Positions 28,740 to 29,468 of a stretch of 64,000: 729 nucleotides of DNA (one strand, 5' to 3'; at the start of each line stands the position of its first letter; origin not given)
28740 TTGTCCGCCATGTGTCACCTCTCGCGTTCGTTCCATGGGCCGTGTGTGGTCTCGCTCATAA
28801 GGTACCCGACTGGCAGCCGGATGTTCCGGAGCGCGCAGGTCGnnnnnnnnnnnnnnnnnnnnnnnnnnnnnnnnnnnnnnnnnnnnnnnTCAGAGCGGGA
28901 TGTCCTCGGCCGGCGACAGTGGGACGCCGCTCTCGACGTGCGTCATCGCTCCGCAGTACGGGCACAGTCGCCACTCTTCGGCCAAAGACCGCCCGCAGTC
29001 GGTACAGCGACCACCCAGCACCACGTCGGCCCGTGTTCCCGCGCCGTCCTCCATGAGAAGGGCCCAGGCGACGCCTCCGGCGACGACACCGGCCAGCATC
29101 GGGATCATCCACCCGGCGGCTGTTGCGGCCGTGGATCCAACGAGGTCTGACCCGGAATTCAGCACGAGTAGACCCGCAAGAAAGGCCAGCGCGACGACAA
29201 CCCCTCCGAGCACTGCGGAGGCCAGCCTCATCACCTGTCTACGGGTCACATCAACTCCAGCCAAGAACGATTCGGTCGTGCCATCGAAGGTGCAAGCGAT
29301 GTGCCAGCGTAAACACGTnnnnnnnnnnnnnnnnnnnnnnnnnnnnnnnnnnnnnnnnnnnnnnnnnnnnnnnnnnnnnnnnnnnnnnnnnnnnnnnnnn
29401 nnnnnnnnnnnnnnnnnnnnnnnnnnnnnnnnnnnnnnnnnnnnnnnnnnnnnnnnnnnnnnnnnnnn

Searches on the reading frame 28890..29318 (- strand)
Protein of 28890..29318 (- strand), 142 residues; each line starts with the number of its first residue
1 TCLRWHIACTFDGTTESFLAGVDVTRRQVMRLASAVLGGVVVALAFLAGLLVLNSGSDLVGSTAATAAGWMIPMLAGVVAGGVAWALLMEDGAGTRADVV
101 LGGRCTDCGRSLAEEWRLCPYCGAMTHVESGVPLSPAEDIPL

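Call 10: search_protein_families(library=pfam, proteins=[window:28890-29318:-], max_evalue=0.01)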
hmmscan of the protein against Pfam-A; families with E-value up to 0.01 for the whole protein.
window:28890-29318:- (142 aa): 3 families
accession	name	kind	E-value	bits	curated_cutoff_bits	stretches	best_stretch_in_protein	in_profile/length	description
PF13248.11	Zn_ribbon_3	-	7.6e-05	22.5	27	1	104-124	4-24/26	zinc-ribbon domain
PF13240.11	Zn_Ribbon_1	-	9.4e-05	22.5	25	1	105-124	2-21/23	zinc-ribbon domain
PF12773.13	DZR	-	0.00013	22.4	27.3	1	103-123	25-45/45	Double zinc ribbon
